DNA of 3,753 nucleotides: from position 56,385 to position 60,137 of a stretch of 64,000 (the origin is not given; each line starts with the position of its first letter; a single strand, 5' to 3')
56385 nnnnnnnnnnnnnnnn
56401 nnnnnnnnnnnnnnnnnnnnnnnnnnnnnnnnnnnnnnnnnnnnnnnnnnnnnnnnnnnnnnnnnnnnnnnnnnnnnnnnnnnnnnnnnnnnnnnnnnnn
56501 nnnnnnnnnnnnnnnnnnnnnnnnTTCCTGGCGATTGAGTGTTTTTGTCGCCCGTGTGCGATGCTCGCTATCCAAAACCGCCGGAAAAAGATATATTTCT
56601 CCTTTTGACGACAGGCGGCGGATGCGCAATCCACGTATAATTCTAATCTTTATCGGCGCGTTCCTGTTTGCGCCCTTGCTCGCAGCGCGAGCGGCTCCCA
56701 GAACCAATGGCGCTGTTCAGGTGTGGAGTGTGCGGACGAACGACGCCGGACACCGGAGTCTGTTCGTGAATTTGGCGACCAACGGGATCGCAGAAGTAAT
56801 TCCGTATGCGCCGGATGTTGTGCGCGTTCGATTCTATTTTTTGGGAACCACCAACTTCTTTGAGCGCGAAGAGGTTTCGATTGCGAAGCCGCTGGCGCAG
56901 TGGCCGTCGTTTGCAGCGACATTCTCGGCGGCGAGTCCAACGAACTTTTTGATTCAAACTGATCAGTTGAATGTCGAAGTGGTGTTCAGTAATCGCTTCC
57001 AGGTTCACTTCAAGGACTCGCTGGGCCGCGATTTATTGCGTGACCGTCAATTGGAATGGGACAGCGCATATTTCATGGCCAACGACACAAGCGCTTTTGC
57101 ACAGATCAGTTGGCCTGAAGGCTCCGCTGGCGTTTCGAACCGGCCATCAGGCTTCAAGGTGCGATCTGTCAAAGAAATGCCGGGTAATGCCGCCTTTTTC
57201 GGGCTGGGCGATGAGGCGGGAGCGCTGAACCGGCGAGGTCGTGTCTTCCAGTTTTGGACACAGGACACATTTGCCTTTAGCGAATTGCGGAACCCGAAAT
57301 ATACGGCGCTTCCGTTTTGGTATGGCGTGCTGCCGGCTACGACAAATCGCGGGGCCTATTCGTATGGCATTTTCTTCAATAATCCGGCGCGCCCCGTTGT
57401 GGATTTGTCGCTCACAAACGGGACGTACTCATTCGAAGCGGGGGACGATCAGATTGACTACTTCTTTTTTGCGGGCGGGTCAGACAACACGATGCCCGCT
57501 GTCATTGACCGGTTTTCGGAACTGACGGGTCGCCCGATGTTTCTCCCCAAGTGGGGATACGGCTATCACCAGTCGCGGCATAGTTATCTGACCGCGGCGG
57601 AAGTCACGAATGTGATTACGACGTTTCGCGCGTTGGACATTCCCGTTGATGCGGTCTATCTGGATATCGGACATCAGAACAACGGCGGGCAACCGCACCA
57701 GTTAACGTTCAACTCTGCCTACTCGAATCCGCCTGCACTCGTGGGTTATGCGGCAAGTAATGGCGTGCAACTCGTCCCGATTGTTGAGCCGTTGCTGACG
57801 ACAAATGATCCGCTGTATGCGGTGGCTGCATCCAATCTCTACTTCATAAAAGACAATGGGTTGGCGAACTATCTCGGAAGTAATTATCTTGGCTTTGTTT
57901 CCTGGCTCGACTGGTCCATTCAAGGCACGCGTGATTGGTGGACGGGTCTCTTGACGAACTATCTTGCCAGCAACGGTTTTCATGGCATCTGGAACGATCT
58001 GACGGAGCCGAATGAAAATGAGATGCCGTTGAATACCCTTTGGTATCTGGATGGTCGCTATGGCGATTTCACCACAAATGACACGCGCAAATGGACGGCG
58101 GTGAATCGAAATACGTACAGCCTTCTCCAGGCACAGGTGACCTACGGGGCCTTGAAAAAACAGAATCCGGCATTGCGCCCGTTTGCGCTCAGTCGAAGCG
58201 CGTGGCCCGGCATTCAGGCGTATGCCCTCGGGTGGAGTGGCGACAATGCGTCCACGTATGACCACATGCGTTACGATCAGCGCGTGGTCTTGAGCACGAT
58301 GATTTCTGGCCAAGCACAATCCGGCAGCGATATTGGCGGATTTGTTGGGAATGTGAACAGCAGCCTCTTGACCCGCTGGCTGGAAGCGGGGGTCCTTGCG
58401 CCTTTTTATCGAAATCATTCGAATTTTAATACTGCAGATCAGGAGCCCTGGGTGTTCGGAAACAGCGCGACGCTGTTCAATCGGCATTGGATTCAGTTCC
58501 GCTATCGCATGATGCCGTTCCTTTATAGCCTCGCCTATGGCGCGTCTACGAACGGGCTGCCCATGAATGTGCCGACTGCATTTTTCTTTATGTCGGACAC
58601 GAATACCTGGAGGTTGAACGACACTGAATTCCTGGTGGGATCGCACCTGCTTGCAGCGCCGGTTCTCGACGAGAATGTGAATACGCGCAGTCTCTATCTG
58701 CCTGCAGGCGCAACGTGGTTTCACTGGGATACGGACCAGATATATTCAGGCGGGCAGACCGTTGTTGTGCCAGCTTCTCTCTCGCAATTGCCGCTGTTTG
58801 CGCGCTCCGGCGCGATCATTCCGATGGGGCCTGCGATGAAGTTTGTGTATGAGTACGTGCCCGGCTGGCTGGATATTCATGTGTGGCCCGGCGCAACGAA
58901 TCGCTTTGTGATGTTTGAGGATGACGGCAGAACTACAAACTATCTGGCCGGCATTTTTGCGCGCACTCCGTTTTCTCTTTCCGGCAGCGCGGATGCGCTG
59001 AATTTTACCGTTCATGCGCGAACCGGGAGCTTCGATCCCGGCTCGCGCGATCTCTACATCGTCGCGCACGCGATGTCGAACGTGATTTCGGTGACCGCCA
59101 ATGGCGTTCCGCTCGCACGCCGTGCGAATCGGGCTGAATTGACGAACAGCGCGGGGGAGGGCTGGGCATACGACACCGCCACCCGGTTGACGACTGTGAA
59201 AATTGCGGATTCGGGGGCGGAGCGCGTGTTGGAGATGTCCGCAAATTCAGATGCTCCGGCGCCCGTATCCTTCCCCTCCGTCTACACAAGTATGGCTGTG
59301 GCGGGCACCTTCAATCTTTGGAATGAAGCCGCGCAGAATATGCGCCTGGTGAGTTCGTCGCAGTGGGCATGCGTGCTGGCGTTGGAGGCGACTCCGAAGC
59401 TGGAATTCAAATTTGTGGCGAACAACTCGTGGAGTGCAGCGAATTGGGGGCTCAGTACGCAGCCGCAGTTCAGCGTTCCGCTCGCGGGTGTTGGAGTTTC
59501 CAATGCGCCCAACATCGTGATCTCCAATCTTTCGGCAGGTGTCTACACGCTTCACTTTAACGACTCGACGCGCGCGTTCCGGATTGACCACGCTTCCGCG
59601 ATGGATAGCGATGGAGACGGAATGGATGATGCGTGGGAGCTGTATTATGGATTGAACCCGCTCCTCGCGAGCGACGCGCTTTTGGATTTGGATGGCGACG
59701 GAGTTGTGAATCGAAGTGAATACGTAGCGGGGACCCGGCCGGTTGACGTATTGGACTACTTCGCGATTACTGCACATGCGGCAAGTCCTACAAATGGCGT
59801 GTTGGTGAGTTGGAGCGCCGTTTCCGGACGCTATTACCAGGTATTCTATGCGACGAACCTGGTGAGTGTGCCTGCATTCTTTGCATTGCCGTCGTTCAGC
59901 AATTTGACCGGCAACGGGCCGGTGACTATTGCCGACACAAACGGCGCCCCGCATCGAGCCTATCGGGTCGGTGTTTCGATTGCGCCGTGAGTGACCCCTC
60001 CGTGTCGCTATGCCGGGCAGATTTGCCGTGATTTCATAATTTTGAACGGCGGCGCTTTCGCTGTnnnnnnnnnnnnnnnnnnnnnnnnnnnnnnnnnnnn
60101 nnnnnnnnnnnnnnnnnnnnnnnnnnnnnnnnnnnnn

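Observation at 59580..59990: Recurrent C-terminal module (TSP3-like Asp-loop pair plus 'FYRV' beta domain) shared by four unrelated secreted proteins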

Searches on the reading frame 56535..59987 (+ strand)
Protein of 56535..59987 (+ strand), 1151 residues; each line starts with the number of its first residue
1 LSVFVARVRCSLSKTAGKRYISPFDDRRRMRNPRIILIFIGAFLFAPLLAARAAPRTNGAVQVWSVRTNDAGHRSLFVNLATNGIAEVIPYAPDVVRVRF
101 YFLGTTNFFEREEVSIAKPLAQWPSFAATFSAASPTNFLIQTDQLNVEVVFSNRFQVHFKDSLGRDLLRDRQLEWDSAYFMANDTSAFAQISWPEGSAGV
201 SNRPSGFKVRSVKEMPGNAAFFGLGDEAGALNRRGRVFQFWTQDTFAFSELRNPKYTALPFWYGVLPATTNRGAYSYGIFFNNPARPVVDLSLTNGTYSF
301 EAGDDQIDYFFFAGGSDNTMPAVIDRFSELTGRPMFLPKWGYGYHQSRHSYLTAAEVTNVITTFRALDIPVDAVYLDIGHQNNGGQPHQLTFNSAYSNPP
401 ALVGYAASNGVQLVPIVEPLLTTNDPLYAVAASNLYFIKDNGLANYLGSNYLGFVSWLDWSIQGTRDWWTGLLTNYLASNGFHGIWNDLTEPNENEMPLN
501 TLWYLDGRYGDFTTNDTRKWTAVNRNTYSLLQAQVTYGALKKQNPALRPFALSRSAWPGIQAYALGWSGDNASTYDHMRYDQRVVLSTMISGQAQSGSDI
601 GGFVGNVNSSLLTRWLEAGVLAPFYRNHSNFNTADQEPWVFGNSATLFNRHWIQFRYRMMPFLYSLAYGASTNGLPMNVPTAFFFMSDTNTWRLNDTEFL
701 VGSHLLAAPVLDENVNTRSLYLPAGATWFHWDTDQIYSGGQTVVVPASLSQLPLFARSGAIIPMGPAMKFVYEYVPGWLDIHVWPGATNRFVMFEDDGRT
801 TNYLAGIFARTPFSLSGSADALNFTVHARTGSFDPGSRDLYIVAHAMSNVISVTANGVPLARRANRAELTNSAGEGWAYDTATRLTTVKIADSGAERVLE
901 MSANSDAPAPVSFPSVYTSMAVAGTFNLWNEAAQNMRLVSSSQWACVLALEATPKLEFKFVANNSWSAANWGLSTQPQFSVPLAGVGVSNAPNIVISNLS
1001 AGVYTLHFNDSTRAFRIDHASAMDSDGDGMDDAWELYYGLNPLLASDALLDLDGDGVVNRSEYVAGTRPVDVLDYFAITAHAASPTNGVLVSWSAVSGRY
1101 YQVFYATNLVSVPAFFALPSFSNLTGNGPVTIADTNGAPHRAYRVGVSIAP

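Call 5: search_protein_families(library=pfam, proteins=[window:56535-59987:+], max_evalue=1)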
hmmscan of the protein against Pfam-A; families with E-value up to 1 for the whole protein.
window:56535-59987:+ (1151 aa): 8 families
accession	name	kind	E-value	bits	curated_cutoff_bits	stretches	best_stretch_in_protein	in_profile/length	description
PF01055.32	Glyco_hydro_31_2nd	-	2.8e-80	270.6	23.5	1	335-666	2-328/328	Glycosyl hydrolases family 31 TIM-barrel domain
PF21365.3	Glyco_hydro_31_3rd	-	1.2e-20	74.2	24.4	1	674-762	1-87/87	Glycosyl hydrolase family 31 C-terminal domain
PF13802.12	Gal_mutarotas_2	-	2.6e-19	70.7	27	1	88-290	4-184/184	Glycosyl hydrolase 31 N-terminal galactose mutarotase-like domain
PF17137.9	DUF5110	-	8.2e-15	55.1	27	1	779-845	2-69/71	Domain of unknown function (DUF5110)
PF18884.5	TSP3_bac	-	0.0026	18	25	1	1024-1043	1-20/22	Bacterial TSP3 repeat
PF16561.11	AMPK1_CBM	-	0.063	13.9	26.8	1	919-969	13-60/85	Glycogen recognition site of AMP-activated protein kinase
PF13202.12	EF-hand_5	-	0.086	12.8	25.9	0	1050-1063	8-21/25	EF hand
PF00036.39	EF-hand_1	-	0.11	12.5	25.4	1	1049-1065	8-24/29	EF hand domain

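Call 6: search_protein_families(library=ncbifam, proteins=[window:56535-59987:+], max_evalue=1)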
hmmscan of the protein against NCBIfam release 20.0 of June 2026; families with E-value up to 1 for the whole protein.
window:56535-59987:+ (1151 aa): 5 families
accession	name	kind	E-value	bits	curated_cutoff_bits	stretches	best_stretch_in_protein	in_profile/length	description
NF040948.1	alpha_gluc_MalA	equivalog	1e-98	331.2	800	1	210-767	52-611/627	alpha-glucosidase MalA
NF007940.0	PRK10658.1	equivalog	4.6e-56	190.7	606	1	184-774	142-681/771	alpha-xylosidase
NF007746.0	PRK10426.1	equivalog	1.8e-35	122.5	553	1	219-760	128-668/683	alpha-glucosidase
NF047639.1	throspo3_MtsD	equivalog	9.7e-08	30.6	800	1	1018-1070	476-528/651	cell-cell cohesion protein MtsD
NF042425.1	Amuc_1099_fam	equivalog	0.00047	19.8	50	1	1028-1075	106-153/321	Amuc_1099 family pilus-like system protein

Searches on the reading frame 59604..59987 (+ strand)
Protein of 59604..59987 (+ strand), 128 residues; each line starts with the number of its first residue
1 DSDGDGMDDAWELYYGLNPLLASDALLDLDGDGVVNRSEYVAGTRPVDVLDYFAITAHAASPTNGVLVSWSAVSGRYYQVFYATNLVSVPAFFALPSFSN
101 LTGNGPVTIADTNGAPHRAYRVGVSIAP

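Call 19: find_homologous_proteins(query=A3, max_evalue=0.01)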
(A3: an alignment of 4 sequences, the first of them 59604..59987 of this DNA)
Query A3 (4 sequences) (128 aa, profile of the alignment): 825 proteins with E <= 0.01 among 2886 candidates; the best 120 are listed.
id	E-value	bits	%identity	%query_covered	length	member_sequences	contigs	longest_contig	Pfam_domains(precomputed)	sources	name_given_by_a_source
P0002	1.9e-48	181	35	77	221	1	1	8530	-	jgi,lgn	jgi:hypothetical protein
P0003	4.5e-40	154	35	87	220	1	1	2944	-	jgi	jgi:hypothetical protein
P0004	4.9e-35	138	35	91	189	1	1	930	-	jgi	jgi:hypothetical protein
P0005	2.1e-34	136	34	77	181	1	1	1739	-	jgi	-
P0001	3.4e-34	135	43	72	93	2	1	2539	-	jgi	jgi:hypothetical protein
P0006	2.3e-33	133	39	91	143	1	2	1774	PF18884.6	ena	-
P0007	2.6e-31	126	36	69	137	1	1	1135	-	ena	-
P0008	3.3e-31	126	37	91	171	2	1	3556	-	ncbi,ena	-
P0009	6.2e-31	125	39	91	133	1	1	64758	-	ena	-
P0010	7.5e-31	124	42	77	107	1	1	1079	-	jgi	jgi:hypothetical protein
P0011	1.6e-30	123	39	78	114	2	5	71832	PF18884.6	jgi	jgi:hypothetical protein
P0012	4.0e-30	122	39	91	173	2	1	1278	-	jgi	jgi:hypothetical protein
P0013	1.0e-29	121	39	91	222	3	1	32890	-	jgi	jgi:hypothetical protein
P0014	1.1e-29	121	41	91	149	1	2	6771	PF18884.6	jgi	jgi:hypothetical protein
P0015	1.2e-29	121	44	91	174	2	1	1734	PF18884.6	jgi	jgi:hypothetical protein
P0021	7.0e-29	118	42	91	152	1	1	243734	-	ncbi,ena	-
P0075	3.2e-26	109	42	90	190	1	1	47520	-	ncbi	ncbi:MAG: choice-of-anchor Q domain-containing protein [Verrucomicrobiota bacterium]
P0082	5.4e-26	109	38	70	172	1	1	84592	-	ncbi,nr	ncbi:MAG TPA: choice-of-anchor Q domain-containing protein [Verrucomicrobiae bacterium]|nr:choice-of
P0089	1.7e-25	107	37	91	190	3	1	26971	-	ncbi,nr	ncbi:MAG: choice-of-anchor Q domain-containing protein [Verrucomicrobiales bacterium]|nr:choice-of-a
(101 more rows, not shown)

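Call 27: search_protein_families(library=ncbifam, proteins=[P0075, P0013, P0089], max_evalue=0.1)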
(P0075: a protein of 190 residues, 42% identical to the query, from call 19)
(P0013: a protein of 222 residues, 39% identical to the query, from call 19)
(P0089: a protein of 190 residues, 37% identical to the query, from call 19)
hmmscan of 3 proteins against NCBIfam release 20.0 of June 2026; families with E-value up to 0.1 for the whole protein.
P0075 (190 aa): 3 families
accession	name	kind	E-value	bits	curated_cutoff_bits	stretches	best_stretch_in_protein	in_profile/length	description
NF041518.1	choice_anch_Q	domain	2.2e-10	40.6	25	1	22-65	16-57/58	choice-of-anchor Q domain-containing protein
NF042425.1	Amuc_1099_fam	equivalog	0.00013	21.7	50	1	75-116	111-153/321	Amuc_1099 family pilus-like system protein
NF058557.1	FblAmlydFapB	equivalog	0.069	12.7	190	0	14-43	40-69/190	fibril amyloid subunit FapB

P0013 (222 aa): 2 families
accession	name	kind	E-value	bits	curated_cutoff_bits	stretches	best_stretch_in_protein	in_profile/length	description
NF041518.1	choice_anch_Q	domain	1.8e-11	44.1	25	1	55-97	17-58/58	choice-of-anchor Q domain-containing protein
NF042425.1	Amuc_1099_fam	equivalog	0.0001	22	50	1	103-147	108-153/321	Amuc_1099 family pilus-like system protein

P0089 (190 aa): 3 families
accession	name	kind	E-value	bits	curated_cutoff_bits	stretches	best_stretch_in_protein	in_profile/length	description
NF041518.1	choice_anch_Q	domain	2.6e-11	43.6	25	1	22-66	15-58/58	choice-of-anchor Q domain-containing protein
NF042425.1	Amuc_1099_fam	equivalog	2.8e-05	23.8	50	1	72-116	108-153/321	Amuc_1099 family pilus-like system protein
NF011719.0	PRK15172.1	equivalog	0.014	14.9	251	1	78-149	76-140/300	aldose-1-epimerase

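Call 82: find_encoding_contigs(protein=P0021, flank=10000, max_places=1)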
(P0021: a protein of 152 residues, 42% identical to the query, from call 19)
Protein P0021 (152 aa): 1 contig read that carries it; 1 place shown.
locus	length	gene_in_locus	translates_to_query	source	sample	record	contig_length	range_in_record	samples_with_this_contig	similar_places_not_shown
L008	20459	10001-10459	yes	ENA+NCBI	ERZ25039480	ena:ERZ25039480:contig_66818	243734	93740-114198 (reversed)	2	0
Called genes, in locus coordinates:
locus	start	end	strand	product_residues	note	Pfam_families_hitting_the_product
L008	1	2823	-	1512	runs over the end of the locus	PF12951:PATR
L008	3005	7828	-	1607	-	PF07719:TPR_2, PF13424:TPR_12, PF00515:TPR_1, PF13414:TPR_11, PF13432:TPR_16, PF13414:TPR_11, PF13414:TPR_11, PF13432:TPR_16, +28 more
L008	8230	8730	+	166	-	-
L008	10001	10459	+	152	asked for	-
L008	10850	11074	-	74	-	PF04255:DUF433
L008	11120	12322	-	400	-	PF17785:PUA_3, PF10672:Methyltrans_SAM, PF03602:Cons_hypoth95 (weak), PF05175:MTS (faint)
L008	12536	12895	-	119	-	-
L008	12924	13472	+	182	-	PF12694:cpYpsA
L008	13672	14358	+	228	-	-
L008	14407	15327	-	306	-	PF00892:EamA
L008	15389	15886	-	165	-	-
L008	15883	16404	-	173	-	PF10502:Peptidase_S26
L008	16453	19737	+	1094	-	PF00133:tRNA-synt_1, PF09334:tRNA-synt_1g, PF13603:tRNA-synt_1_2, PF05198:IF3_N, PF13603:tRNA-synt_1_2, PF00133:tRNA-synt_1 (weak), PF08264:Anticodon_1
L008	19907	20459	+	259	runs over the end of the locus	PF07963:N_methyl (weak)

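Call 83: find_encoding_contigs(protein=P0082, flank=10000, max_places=1)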
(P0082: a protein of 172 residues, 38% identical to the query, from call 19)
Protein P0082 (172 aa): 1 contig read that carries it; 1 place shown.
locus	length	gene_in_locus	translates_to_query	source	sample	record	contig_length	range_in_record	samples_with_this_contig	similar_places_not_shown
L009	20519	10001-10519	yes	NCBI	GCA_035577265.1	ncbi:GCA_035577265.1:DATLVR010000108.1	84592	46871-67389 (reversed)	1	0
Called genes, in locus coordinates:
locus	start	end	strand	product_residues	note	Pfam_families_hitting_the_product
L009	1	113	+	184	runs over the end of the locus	PF16697:Yop-YscD_cpl, PF00498:FHA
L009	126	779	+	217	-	-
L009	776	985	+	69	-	-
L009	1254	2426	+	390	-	PF07963:N_methyl (weak)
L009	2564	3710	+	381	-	PF03462:PCRF, PF00472:RF-1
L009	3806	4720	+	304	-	PF00218:IGPS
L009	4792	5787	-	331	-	PF04166:PdxA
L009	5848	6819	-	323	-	PF13624:SurA_N_3, PF13145:Rotamase_2, PF13616:Rotamase_3, PF00639:Rotamase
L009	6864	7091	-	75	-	-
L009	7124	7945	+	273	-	PF00753:Lactamase_B, PF12706:Lactamase_B_2 (weak)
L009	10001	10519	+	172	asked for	-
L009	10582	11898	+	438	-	PF00202:Aminotran_3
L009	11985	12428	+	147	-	PF07813:LTXXQ (faint), PF16231:DUF4890 (weak)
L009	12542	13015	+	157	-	PF13801:Metal_resist, PF07813:LTXXQ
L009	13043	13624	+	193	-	PF07638:Sigma70_ECF (weak), PF04542:Sigma70_r2, PF08281:Sigma70_r4_2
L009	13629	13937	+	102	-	-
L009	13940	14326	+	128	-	-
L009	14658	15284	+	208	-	-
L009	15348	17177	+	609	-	PF00456:Transketolase_N, PF13292:DXP_synthase_N (faint), PF00676:E1_dh, PF02779:Transket_pyr, PF02780:Transketolase_C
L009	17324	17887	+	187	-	PF02622:DUF179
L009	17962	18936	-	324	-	PF20511:PMI_typeI_cat, PF21621:MPI_cupin_dom (weak)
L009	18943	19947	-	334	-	PF03255:ACCA, PF01039:Carboxyl_trans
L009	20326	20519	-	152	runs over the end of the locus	PF02566:OsmC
